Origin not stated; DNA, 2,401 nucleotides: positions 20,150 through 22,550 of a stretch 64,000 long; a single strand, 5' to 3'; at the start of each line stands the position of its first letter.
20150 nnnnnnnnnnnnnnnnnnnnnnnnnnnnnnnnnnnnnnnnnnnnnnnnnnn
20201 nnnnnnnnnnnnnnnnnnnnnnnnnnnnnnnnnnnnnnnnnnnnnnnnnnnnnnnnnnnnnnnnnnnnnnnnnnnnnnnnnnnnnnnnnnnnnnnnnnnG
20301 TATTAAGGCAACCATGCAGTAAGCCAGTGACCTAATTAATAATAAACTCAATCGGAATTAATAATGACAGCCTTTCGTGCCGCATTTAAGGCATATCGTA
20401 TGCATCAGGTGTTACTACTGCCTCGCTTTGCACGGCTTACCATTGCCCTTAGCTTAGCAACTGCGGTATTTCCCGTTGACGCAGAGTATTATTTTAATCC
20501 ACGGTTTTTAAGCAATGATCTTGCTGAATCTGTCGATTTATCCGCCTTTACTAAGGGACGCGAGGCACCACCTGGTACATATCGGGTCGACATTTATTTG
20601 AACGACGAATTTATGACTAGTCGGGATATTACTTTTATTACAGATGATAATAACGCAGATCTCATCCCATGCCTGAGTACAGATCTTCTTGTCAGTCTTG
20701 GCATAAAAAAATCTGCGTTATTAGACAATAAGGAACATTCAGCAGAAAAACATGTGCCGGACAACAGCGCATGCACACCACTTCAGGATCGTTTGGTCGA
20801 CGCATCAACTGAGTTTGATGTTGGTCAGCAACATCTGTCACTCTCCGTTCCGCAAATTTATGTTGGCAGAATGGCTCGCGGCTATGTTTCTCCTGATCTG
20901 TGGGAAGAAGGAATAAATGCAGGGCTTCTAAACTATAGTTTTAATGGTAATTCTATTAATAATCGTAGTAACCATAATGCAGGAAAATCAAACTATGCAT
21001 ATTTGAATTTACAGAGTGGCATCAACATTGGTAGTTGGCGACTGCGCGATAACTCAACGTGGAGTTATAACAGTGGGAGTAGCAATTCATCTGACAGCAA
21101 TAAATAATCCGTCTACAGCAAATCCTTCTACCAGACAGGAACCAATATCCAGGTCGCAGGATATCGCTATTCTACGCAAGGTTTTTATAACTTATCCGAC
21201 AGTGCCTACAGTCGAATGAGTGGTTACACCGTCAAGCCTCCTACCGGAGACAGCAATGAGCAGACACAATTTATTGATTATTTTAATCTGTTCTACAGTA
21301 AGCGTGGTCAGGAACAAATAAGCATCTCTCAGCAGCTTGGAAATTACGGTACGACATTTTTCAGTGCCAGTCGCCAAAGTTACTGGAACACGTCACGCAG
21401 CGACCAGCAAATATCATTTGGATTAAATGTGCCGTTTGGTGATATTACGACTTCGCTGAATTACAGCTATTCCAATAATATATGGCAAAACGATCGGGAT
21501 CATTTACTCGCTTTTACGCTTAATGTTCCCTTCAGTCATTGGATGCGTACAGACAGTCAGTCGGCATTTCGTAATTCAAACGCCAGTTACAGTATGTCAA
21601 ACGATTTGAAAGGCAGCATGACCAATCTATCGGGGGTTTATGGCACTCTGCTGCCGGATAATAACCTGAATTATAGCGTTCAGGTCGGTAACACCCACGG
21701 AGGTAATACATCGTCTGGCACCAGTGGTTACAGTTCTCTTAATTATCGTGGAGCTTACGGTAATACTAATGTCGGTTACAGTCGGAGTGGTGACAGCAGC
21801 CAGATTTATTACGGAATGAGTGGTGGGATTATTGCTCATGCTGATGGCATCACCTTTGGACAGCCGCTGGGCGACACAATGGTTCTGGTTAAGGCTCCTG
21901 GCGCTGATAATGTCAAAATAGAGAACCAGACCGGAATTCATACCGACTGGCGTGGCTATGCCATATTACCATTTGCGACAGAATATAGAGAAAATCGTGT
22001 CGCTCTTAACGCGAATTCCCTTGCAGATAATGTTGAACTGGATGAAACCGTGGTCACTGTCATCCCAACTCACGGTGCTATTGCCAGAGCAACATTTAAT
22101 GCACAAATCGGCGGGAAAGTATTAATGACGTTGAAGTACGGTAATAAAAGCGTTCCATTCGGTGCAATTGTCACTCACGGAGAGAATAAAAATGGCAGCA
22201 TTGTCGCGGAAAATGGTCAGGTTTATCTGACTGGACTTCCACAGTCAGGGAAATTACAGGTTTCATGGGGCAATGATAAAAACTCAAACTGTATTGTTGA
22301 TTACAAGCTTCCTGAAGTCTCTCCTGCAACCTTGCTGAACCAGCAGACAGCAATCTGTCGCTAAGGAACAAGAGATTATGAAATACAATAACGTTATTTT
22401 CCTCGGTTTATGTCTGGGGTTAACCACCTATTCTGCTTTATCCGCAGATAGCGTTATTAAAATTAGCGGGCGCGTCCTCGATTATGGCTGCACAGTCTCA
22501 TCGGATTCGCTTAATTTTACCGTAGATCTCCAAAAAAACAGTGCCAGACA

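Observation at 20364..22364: F9/yde fimbrial usher broken by an in-frame TAA at an apparent internal deletion junction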

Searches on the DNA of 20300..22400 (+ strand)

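Call 3: search_dna_similar(query=window:20300-22400:+, collection=ecoli_genomes, mode=near, max_rows=40, rows=spread)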
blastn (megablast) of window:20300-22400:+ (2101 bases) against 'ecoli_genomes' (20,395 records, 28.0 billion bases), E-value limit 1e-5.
Records with a match: 5235; places in all: 5272; records where one place covers at least 80% of the query: 3664.
Genomes with a match: 5233 of 5426; with a place that covers at least 80% of the query: 3664. Places per genome that has any: lowest 1, median 1, highest 3. On chromosomes: 5266 places; on plasmids: 6.
Best place of each record, by identity: >=99% 432; 95-99% 4782; 90-95% 21.
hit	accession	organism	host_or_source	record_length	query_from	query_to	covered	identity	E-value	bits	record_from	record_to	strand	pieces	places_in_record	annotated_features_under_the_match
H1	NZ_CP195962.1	Escherichia coli strain D8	Water sample from the Juan Diaz River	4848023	1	2101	100%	99.9%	0e+0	3864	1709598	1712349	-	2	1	fimbria/pilus outer membrane usher protein | ydeS: fimbrial protein | fimbria/pilus periplasmic chaperone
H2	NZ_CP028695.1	Escherichia coli strain 107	cattle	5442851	1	2101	100%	99.4%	0e+0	3814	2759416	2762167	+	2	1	fimbria/pilus outer membrane usher protein | fimbria/pilus periplasmic chaperone | ydeS: fimbrial protein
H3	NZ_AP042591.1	Escherichia coli strain OkiPb01699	bovine feces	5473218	1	2101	100%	99.4%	0e+0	3814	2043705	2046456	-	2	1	fimbria/pilus outer membrane usher protein | fimF: type 1 fimbrial adaptor subunit FimF | fimbria/pilus periplasmic chaperone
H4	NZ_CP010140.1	Escherichia coli strain D3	dog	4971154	1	2101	100%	98.8%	0e+0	3742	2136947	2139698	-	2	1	fimbria/pilus outer membrane usher protein | ydeS: fimbrial protein | fimbria/pilus periplasmic chaperone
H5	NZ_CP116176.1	Escherichia coli strain DETEC-E601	sink countertop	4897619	1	2101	100%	98.8%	0e+0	3742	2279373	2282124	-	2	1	fimbria/pilus outer membrane usher protein | ydeS: fimbrial protein | fimbria/pilus periplasmic chaperone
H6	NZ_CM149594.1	Escherichia coli strain MEI2B-1023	Soil surface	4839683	1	2101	100%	98.8%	0e+0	3742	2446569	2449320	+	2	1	fimbria/pilus outer membrane usher protein | fimbria/pilus periplasmic chaperone | fimF: type 1 fimbrial adaptor subunit FimF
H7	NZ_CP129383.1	Escherichia coli strain STEC434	Homo sapiens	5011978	1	2101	100%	98.8%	0e+0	3737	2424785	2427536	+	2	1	fimbria/pilus outer membrane usher protein | fimbria/pilus periplasmic chaperone | ydeS: fimbrial protein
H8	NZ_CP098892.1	Escherichia coli strain CUVET19-1942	Canis lupus familiaris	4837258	1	2101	100%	98.8%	0e+0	3737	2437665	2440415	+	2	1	fimbria/pilus outer membrane usher protein | fimbria/pilus periplasmic chaperone | ydeS: fimbrial protein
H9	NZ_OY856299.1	Escherichia coli strain EC7072022BGR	Homo sapiens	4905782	1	2101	100%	98.7%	0e+0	3731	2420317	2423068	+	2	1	fimbria/pilus outer membrane usher protein | fimbria/pilus periplasmic chaperone | ydeS: fimbrial protein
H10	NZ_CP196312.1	Escherichia coli strain ECE228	Homo sapiens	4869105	1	2101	100%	98.7%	0e+0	3726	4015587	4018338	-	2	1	fimbria/pilus outer membrane usher protein | ydeS: fimbrial protein | fimbria/pilus periplasmic chaperone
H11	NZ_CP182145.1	Escherichia coli strain CUWW10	wastewater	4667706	1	2101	100%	98.5%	0e+0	3702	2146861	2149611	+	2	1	fimbria/pilus outer membrane usher protein | fimbria/pilus periplasmic chaperone | type 1 fimbrial protein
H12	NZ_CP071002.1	Escherichia coli strain ECO_2_R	Homo sapiens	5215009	1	2101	100%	98.4%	0e+0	3699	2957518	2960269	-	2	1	fimbria/pilus outer membrane usher protein | ydeS: fimbrial protein | fimbria/pilus periplasmic chaperone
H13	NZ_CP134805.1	Escherichia coli strain E7-1N7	agricultural environment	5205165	1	2101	100%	98.4%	0e+0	3693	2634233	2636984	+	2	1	fimbria/pilus outer membrane usher protein | fimbria/pilus periplasmic chaperone | fimF: type 1 fimbrial adaptor subunit FimF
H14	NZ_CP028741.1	Escherichia coli strain A34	Genetta maculata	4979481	1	2101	100%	98.3%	0e+0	3687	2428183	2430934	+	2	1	fimbria/pilus outer membrane usher protein | fimbria/pilus periplasmic chaperone | ydeS: fimbrial protein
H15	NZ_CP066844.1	Escherichia coli strain Z30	Homo sapiens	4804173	1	2101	100%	98.3%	0e+0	3682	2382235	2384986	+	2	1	fimbria/pilus outer membrane usher protein | fimbria/pilus periplasmic chaperone | ydeS: fimbrial protein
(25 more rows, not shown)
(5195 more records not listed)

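Call 5: search_dna_similar(query=window:21040-21170:+, collection=ecoli_genomes, mode=near, max_rows=30, rows=best)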
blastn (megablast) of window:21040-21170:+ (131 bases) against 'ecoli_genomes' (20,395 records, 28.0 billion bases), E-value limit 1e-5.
Records with a match: 5145; places in all: 8841; records where one place covers at least 80% of the query: 1.
Genomes with a match: 5144 of 5426; with a place that covers at least 80% of the query: 1. Places per genome that has any: lowest 1, median 2, highest 3. On chromosomes: 8832 places; on plasmids: 9.
Best place of each record, by identity: >=99% 3443; 95-99% 1684; 90-95% 18.
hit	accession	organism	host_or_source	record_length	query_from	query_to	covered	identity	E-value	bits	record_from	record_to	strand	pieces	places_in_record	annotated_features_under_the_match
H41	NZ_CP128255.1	Escherichia coli strain T309.Ta3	Equus ferus caballus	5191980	1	131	100%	99.2%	3e-25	237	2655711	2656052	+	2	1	fimbria/pilus outer membrane usher protein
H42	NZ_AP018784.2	Escherichia coli strain SK1144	-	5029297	1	66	50%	100.0%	3e-25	122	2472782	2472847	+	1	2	fimbria/pilus outer membrane usher protein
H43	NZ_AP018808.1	Escherichia coli strain E2865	Bos taurus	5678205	1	66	50%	100.0%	3e-25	122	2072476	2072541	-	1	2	fimbria/pilus outer membrane usher protein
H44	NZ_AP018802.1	Escherichia coli strain E2863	Bos taurus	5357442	1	66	50%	100.0%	3e-25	122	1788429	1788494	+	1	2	fimbria/pilus outer membrane usher protein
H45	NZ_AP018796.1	Escherichia coli strain E2855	Bos taurus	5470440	1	66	50%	100.0%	3e-25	122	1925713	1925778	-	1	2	fimbria/pilus outer membrane usher protein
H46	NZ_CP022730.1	Escherichia coli strain SA186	Homo sapiens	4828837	1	66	50%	100.0%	3e-25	122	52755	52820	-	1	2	fimbria/pilus outer membrane usher protein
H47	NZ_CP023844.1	Escherichia coli strain 4/1-1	Homo sapiens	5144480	1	66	50%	100.0%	3e-25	122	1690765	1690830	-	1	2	fimbria/pilus outer membrane usher protein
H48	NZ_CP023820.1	Escherichia coli strain 7/2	Homo sapiens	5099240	1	66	50%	100.0%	3e-25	122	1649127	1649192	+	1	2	fimbria/pilus outer membrane usher protein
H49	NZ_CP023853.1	Escherichia coli strain 2/0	Homo sapiens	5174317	1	66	50%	100.0%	3e-25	122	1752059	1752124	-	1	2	fimbria/pilus outer membrane usher protein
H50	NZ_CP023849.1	Escherichia coli strain 4/0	Homo sapiens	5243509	1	66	50%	100.0%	3e-25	122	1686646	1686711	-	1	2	fimbria/pilus outer membrane usher protein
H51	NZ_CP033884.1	Escherichia coli strain 50579417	Homo sapiens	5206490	1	66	50%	100.0%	3e-25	122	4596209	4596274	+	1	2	fimbria/pilus outer membrane usher protein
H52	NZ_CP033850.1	Escherichia coli strain FDAARGOS_497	Homo sapiens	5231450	1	66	50%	100.0%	3e-25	122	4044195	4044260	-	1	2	fimbria/pilus outer membrane usher protein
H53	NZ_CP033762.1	Escherichia coli strain FDAARGOS_536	Homo sapiens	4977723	1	66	50%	100.0%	3e-25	122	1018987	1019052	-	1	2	fimbria/pilus outer membrane usher protein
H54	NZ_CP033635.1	Escherichia coli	chicken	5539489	1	66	50%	100.0%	3e-25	122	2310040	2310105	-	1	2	fimbria/pilus outer membrane usher protein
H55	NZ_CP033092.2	Escherichia coli DSM 30083 = JCM 1649 = ATCC 11775 strain ...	-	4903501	1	66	50%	100.0%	3e-25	122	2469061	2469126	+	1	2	fimbria/pilus outer membrane usher protein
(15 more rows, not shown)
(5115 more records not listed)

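Call 6: get_annotated_region(hit=H1, flank=4000)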
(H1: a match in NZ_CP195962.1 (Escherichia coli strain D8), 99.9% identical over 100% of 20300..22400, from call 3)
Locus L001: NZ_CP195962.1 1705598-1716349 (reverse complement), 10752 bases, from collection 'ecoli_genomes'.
description: Escherichia coli strain D8 chromosome, complete genome
organism: Escherichia coli strain D8 (NCBI taxid 562)
replicon: chromosome; assembly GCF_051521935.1
host: -; source: Water sample from the Juan Diaz River; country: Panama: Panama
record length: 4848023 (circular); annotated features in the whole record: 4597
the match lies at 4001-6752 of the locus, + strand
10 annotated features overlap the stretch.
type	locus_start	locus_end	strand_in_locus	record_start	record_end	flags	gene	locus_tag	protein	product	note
CDS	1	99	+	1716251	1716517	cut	hipB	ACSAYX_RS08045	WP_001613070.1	type II toxin-antitoxin system antitoxin HipB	-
CDS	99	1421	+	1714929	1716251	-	hipA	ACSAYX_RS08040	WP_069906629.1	type II toxin-antitoxin system serine/threonine protein kinase toxin HipA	-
CDS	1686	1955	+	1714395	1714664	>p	-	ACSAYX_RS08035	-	helix-turn-helix domain-containing protein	incomplete; partial in the middle of a contig; missing N-terminus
CDS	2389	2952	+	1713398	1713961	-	fimA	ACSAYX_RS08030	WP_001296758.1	type 1 fimbrial major subunit FimA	-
CDS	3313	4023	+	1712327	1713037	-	-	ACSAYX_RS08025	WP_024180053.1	fimbria/pilus periplasmic chaperone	-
CDS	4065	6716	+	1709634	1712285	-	-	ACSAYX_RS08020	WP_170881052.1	fimbria/pilus outer membrane usher protein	-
CDS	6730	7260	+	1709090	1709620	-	ydeS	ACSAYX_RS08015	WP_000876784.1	fimbrial protein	-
CDS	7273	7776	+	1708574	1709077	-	ydeR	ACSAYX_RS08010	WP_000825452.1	fimbrial protein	-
CDS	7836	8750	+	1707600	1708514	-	ydeQ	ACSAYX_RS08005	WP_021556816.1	fimbrial protein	-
CDS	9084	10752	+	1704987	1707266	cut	ydeP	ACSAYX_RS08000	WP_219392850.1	acid resistance putative oxidoreductase YdeP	-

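Call 9: get_annotated_region(hit=H41, flank=3000)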
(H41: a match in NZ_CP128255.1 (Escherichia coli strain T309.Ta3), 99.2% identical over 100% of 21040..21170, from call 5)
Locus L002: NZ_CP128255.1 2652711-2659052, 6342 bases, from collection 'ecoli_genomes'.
description: Escherichia coli strain T309.Ta3 chromosome, complete genome
organism: Escherichia coli strain T309.Ta3 (NCBI taxid 562)
replicon: chromosome; assembly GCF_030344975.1
host: Equus ferus caballus; source: feces; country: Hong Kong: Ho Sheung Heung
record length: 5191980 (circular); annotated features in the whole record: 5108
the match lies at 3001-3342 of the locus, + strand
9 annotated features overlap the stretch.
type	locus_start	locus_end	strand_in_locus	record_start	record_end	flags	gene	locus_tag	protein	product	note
CDS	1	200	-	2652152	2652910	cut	tam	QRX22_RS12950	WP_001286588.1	trans-aconitate 2-methyltransferase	-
CDS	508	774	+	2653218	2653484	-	hipB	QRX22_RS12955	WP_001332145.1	type II toxin-antitoxin system antitoxin HipB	-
CDS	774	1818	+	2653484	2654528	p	-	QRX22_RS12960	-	HipA domain-containing protein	frameshifted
CDS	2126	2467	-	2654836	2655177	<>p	-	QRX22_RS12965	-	alpha/beta hydrolase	incomplete; partial in the middle of a contig; missing N-terminus and C-terminus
CDS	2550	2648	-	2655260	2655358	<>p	-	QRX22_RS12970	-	hypothetical protein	incomplete; partial in the middle of a contig; missing N-terminus and C-terminus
CDS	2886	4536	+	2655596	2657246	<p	-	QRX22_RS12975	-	fimbria/pilus outer membrane usher protein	frameshifted; incomplete; partial in the middle of a contig; missing N-terminus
CDS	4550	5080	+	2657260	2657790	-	ydeS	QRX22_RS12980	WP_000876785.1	fimbrial protein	-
CDS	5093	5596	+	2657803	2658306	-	ydeR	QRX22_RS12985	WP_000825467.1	fimbrial protein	-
CDS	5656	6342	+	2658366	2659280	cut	ydeQ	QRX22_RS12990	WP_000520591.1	fimbrial protein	-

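Call 26: search_dna_similar(query=L001:4707-5557:+, collection=ecoli_genomes, mode=near, max_rows=60, rows=spread)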
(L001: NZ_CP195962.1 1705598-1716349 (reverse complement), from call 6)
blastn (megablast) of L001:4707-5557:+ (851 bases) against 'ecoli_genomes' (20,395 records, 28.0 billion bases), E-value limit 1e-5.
Records with a match: 5155; places in all: 5180; records where one place covers at least 80% of the query: 3715.
Genomes with a match: 5153 of 5426; with a place that covers at least 80% of the query: 3715. Places per genome that has any: lowest 1, median 1, highest 2. On chromosomes: 5174 places; on plasmids: 6.
Best place of each record, by identity: >=99% 2131; 95-99% 3005; 90-95% 19.
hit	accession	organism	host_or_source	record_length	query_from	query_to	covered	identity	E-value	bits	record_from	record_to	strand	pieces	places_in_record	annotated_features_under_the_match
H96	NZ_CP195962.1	Escherichia coli strain D8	Water sample from the Juan Diaz River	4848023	1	851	100%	100.0%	0e+0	1572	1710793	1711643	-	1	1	fimbria/pilus outer membrane usher protein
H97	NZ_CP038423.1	Escherichia coli O157:H7 strain 7409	bovine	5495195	1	851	100%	99.5%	0e+0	1550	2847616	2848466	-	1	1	fimbria/pilus outer membrane usher protein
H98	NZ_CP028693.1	Escherichia coli strain 108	cattle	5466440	1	851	100%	99.5%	0e+0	1550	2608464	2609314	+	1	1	fimbria/pilus outer membrane usher protein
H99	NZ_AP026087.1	Escherichia coli strain 8_140198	Homo sapiens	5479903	1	851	100%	99.5%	0e+0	1550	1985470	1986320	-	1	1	fimbria/pilus outer membrane usher protein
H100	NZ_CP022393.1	Escherichia coli strain E62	rat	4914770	1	851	100%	99.3%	0e+0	1539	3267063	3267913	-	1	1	fimbria/pilus outer membrane usher protein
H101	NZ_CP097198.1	Escherichia coli strain 2-1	pig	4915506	1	851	100%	99.3%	0e+0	1539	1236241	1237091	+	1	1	fimbria/pilus outer membrane usher protein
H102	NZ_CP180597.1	Escherichia coli strain PS3Tanimalfeces2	Cat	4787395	1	851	100%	99.3%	0e+0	1539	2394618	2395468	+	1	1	fimbria/pilus outer membrane usher protein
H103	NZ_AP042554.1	Escherichia coli strain OkiPb01692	bovine feces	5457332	1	851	100%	99.3%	0e+0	1539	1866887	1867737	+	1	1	fimbria/pilus outer membrane usher protein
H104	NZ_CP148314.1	Escherichia coli strain Z1323MEC0002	Mammal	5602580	1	851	100%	99.2%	0e+0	1533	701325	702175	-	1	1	fimbria/pilus outer membrane usher protein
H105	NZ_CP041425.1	Escherichia coli strain STEC388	pig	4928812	1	851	100%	98.9%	0e+0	1522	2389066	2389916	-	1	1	fimbria/pilus outer membrane usher protein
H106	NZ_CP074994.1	Escherichia coli strain 8479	Homo sapiens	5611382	1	851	100%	98.9%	0e+0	1522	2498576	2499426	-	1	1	fimbria/pilus outer membrane usher protein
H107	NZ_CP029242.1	Escherichia coli strain ECCRA-119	feces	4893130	1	851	100%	98.8%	0e+0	1517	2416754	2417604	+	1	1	fimbria/pilus outer membrane usher protein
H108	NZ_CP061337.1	Escherichia coli strain M11957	Homo sapiens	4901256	1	851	100%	98.8%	0e+0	1517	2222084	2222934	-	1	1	fimbria/pilus outer membrane usher protein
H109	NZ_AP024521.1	Escherichia coli strain E189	Equus caballus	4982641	1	851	100%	98.8%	0e+0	1517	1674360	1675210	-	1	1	fimbria/pilus outer membrane usher protein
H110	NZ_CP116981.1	Escherichia coli strain E6474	Sus scrofa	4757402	1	851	100%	98.8%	0e+0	1517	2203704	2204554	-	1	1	fimbria/pilus outer membrane usher protein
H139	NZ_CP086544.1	Escherichia coli strain Ec-042-T0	Homo sapiens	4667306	681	851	20%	97.7%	6e-75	291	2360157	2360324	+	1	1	fimbria/pilus outer membrane usher protein | fimbrial biogenesis chaperone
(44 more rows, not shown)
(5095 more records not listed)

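Call 42: get_annotated_region(hit=H139, flank=5000)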
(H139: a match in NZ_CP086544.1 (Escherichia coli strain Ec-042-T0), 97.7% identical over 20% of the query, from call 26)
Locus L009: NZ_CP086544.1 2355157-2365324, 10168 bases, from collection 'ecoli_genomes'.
description: Escherichia coli strain Ec-042-T0 chromosome, complete genome
organism: Escherichia coli strain Ec-042-T0 (NCBI taxid 562)
replicon: chromosome; assembly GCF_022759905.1
host: Homo sapiens; source: stool; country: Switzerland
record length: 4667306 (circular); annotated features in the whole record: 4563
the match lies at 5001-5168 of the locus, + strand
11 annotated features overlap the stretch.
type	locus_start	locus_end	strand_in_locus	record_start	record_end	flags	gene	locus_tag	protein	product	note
CDS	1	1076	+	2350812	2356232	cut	-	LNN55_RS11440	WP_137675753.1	ECSE_1600 family autotransporter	-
CDS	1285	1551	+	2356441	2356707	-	hipB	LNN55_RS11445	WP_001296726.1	type II toxin-antitoxin system antitoxin HipB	-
CDS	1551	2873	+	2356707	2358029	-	hipA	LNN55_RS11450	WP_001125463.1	type II toxin-antitoxin system serine/threonine protein kinase toxin HipA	-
CDS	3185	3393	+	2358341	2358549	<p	-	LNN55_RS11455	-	helix-turn-helix domain-containing protein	frameshifted; incomplete; partial in the middle of a contig; missing N-terminus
CDS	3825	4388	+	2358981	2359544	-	fimA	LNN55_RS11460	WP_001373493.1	type 1 fimbrial major subunit FimA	-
CDS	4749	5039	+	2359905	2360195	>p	-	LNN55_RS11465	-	fimbrial biogenesis chaperone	incomplete; partial in the middle of a contig; missing C-terminus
CDS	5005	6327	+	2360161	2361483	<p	-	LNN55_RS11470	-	fimbria/pilus outer membrane usher protein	incomplete; partial in the middle of a contig; missing N-terminus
CDS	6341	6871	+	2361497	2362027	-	ydeS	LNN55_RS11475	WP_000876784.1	fimbrial protein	-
CDS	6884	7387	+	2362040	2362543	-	ydeR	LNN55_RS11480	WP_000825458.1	fimbrial protein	-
CDS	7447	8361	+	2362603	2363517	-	ydeQ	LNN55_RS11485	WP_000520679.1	fimbrial protein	-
CDS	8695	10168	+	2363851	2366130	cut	ydeP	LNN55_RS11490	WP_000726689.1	acid resistance putative oxidoreductase YdeP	-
